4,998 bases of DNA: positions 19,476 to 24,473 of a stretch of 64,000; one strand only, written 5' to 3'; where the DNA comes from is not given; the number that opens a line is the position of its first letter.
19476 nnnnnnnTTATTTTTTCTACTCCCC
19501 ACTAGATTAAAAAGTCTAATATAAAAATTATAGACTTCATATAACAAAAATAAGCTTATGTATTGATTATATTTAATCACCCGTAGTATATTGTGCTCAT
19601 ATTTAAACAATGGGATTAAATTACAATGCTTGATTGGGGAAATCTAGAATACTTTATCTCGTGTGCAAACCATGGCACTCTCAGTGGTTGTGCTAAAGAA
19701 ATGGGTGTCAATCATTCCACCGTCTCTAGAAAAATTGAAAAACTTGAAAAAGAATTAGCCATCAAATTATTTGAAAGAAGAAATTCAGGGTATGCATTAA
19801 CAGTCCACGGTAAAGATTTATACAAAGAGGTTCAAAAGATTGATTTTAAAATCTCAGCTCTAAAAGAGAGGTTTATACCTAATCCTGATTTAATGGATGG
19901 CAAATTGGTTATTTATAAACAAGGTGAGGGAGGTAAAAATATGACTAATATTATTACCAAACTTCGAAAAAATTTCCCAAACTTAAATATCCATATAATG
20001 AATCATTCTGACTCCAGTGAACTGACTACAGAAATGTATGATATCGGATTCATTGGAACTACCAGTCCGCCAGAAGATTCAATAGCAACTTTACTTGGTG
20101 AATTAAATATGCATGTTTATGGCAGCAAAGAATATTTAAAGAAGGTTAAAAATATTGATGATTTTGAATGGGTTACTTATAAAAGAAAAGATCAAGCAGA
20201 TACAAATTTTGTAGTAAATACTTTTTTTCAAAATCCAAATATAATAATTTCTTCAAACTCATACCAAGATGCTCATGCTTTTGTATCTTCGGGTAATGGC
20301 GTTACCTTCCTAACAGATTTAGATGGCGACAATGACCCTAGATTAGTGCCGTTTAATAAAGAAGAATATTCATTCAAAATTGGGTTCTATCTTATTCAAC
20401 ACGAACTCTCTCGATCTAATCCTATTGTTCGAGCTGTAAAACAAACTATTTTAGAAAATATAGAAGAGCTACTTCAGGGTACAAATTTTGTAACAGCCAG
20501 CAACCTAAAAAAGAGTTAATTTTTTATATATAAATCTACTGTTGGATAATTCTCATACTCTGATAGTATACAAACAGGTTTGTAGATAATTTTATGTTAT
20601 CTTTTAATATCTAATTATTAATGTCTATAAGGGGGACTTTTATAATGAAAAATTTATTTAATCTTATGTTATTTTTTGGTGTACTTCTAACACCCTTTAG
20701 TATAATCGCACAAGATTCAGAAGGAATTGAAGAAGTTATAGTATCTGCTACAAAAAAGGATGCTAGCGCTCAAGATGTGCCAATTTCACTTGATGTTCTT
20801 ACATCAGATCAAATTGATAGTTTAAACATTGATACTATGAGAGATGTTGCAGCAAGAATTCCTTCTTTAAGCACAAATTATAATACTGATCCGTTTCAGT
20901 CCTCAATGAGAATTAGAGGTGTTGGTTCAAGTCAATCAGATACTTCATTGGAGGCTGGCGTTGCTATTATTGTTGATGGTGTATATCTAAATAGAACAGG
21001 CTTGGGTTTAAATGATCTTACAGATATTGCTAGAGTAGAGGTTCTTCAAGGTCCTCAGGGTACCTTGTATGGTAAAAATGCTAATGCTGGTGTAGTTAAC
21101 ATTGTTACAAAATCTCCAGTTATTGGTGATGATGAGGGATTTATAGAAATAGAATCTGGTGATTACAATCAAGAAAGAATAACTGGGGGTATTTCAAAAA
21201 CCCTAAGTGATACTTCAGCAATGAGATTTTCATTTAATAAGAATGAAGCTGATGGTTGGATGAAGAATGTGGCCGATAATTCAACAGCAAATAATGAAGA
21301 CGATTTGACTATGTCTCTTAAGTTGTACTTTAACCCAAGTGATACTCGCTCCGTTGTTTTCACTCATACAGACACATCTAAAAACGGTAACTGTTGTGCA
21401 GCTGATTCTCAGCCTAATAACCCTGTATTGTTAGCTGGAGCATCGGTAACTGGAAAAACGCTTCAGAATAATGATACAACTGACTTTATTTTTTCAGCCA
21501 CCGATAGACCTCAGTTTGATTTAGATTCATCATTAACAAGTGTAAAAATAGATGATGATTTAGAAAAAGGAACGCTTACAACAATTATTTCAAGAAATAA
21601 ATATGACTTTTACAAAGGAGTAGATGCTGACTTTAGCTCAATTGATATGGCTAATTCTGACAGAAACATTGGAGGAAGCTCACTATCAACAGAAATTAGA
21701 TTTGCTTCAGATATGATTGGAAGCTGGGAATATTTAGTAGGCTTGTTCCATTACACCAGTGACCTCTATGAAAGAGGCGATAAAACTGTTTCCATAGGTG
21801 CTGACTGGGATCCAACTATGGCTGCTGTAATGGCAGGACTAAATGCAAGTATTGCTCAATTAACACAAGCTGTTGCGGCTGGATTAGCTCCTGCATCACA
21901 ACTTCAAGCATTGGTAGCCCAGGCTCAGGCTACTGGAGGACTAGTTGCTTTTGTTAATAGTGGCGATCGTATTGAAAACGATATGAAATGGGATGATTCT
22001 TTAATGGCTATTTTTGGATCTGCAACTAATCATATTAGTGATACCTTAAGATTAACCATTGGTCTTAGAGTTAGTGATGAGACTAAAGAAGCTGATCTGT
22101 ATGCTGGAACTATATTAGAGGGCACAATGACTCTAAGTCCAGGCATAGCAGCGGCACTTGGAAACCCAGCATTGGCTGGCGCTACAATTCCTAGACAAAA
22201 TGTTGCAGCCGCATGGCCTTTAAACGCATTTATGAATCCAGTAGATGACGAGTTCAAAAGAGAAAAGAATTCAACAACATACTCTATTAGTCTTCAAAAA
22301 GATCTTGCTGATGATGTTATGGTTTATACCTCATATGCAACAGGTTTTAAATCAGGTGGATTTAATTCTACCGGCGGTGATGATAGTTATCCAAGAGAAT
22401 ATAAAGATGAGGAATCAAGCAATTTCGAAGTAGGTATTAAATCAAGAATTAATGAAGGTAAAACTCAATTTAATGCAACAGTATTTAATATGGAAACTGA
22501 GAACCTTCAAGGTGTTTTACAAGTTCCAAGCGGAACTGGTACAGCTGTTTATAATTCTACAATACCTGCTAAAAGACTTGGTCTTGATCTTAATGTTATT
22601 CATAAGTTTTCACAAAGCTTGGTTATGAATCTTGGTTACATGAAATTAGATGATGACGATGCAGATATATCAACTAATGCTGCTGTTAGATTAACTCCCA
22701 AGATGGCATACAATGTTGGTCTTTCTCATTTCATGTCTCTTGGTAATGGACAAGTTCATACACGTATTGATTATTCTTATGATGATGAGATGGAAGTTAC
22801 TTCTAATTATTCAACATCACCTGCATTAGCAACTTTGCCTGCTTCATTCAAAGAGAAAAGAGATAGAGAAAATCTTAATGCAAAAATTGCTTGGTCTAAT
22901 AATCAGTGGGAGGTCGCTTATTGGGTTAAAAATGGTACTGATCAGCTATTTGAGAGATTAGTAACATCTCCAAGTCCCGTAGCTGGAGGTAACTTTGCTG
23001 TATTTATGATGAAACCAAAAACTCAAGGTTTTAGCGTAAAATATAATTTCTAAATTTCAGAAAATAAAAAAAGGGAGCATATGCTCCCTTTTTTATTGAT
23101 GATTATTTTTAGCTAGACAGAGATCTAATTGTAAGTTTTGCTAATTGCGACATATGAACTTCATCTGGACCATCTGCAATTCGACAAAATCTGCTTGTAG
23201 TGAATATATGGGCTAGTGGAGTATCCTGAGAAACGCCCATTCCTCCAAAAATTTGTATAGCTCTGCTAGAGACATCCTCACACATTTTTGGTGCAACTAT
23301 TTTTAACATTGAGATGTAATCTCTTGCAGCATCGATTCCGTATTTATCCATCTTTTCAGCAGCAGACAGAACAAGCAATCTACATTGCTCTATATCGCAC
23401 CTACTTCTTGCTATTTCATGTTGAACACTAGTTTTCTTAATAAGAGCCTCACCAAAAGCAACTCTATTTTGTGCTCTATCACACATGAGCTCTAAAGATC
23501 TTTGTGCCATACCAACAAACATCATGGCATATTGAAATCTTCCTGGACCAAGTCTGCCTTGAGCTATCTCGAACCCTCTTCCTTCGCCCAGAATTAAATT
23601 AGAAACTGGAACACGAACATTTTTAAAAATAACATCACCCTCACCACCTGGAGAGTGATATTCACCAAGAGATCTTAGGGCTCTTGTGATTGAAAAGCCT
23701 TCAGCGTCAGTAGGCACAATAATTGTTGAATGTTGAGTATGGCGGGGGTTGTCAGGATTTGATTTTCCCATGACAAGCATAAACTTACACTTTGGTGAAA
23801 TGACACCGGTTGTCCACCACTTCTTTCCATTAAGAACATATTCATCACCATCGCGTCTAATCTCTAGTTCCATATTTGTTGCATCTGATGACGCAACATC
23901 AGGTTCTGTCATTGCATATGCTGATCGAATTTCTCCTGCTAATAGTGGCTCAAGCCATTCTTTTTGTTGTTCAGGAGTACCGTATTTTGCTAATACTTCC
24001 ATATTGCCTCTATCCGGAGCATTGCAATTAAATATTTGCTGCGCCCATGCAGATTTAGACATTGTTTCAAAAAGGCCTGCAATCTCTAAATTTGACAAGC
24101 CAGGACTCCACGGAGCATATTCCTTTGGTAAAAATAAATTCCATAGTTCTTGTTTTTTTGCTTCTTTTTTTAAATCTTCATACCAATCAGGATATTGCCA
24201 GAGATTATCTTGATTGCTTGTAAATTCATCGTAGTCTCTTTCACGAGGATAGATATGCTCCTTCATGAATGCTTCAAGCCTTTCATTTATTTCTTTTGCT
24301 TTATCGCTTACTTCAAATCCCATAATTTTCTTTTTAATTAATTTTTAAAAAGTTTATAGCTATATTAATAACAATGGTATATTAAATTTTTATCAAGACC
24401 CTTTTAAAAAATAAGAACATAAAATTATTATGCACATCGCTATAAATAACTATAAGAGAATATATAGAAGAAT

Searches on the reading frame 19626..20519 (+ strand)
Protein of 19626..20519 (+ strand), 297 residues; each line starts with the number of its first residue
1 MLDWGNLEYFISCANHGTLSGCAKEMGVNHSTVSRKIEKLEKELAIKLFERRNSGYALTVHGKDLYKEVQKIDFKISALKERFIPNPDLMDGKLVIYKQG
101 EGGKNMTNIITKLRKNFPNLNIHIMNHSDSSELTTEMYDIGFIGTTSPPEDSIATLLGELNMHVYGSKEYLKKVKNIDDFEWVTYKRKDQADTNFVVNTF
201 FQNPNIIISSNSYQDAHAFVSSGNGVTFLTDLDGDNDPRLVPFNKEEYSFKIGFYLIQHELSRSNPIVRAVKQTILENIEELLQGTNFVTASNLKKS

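Call 9: search_protein_families(library=pfam, proteins=[window:19626-20519:+], max_evalue=0.0001)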
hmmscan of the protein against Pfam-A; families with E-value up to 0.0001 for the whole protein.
window:19626-20519:+ (297 aa): 2 families
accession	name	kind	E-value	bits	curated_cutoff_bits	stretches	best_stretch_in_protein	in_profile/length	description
PF00126.33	HTH_1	-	4.7e-15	55.7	26.6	1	6-62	3-59/60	Bacterial regulatory helix-turn-helix protein, lysR family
PF03466.25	LysR_substrate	-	9.5e-13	48.4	28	1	106-278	21-207/209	LysR substrate binding domain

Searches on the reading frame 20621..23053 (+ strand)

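Call 9: search_protein_families(library=pfam, proteins=[window:20621-23053:+], max_evalue=0.0001)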
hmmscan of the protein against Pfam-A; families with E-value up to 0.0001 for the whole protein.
window:20621-23053:+ (810 aa): 2 families
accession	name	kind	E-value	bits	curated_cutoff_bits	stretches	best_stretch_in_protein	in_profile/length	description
PF00593.30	TonB_dep_Rec_b-barrel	-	4.3e-20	73.4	27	1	277-771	35-435/436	TonB dependent receptor-like, beta-barrel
PF07715.20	Plug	-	3.3e-19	69.8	23.9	1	50-158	2-107/107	TonB-dependent Receptor Plug Domain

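Call 29: search_protein_families(library=ncbifam, proteins=[window:20621-23053:+], max_evalue=0.001)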
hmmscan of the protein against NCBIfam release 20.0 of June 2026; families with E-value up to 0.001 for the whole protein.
window:20621-23053:+ (810 aa): 22 families
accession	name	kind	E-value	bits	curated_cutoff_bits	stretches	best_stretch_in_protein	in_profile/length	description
TIGR01783.1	TonB-siderophor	subfamily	3.1e-30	105.4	223.5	2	52-223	1-168/649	TonB-dependent siderophore receptor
TIGR01779.1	TonB-B12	equivalog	2.2e-21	76.1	599.7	1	16-228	7-215/614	TonB-dependent vitamin B12 receptor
TIGR01785.1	TonB-hemin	subfamily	6.1e-20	71.2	316.85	1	37-166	2-131/677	TonB-dependent heme/hemoglobin receptor family protein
NF007926.1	PRK10641.1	equivalog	9.8e-19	67.3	836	1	17-226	7-215/617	TonB-dependent vitamin B12 receptor BtuB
TIGR01786.1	TonB-hemlactrns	subfamily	5.3e-18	64.7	323.75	1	38-166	2-136/719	TonB-dependent hemoglobin/transferrin/lactoferrin family receptor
NF007478.2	PRK10064.1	equivalog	8.5e-13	47.4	745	1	17-165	12-159/663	catecholate siderophore receptor CirA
NF041535.1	TonB_rec_PqqU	equivalog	9.5e-13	47.3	1200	2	555-738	425-613/676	TonB-dependent receptor PqqU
NF007349.0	PRK09840.1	equivalog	4.2e-12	44.9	686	1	114-216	127-226/760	catecholate siderophore receptor Fiu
NF010010.0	PRK13483.1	equivalog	6.5e-11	40.9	927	1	30-165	27-164/660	ligand-gated channel protein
NF053590.1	TonB_dep_TOL0244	equivalog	6.7e-11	41.5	645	1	40-202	15-176/604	TOL_0244 family TonB-dependent receptor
NF050067.1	TonBEntbctnRecCfrA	equivalog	6.8e-11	41.2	1200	1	21-165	11-159/698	TonB-dependent ferric enterobactin receptor CfrA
NF010650.0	PRK14049.1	equivalog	6.9e-11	41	904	1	43-177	72-198/729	ferrioxamine B receptor precursor protein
NF047944.1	FoxamRcptFoxA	equivalog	8.3e-11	40.9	1300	1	39-215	40-215/697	ferrioxamine B receptor FoxA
NF010651.0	PRK14050.1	equivalog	6.6e-10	37.7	884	1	43-206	69-227/730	TonB-dependent siderophore receptor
NF007465.0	PRK10044.1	equivalog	2.8e-09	35.7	803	1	42-167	68-190/726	ferrichrome porin FhuA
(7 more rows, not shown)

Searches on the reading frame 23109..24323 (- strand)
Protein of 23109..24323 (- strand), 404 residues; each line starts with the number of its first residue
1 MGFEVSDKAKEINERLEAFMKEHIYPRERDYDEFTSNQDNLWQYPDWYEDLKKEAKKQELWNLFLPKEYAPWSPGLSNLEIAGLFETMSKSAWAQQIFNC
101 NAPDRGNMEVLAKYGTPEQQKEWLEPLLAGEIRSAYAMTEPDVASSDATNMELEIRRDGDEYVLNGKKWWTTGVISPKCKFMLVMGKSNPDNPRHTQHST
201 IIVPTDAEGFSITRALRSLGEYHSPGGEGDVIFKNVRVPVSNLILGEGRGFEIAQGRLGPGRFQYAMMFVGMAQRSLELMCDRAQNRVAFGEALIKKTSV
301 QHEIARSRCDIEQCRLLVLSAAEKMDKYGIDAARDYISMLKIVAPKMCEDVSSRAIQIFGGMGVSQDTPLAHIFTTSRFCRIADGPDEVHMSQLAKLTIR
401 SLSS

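Call 9: search_protein_families(library=pfam, proteins=[window:23109-24323:-], max_evalue=0.0001)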
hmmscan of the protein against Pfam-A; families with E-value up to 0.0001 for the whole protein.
window:23109-24323:- (404 aa): 4 families
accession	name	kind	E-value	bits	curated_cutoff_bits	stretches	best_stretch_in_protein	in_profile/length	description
PF00441.29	Acyl-CoA_dh_1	-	2.8e-38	131.9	22.4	1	248-396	1-147/150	Acyl-CoA dehydrogenase, C-terminal domain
PF02770.24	Acyl-CoA_dh_M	-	1.1e-17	64.4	33.3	1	135-236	1-97/97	Acyl-CoA dehydrogenase, middle domain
PF08028.16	Acyl-CoA_dh_2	-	1.8e-12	48.1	22.7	1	266-370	4-116/134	Acyl-CoA dehydrogenase, C-terminal domain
PF02771.21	Acyl-CoA_dh_N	-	2.4e-10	41.2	22.9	1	7-131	2-113/113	Acyl-CoA dehydrogenase, N-terminal domain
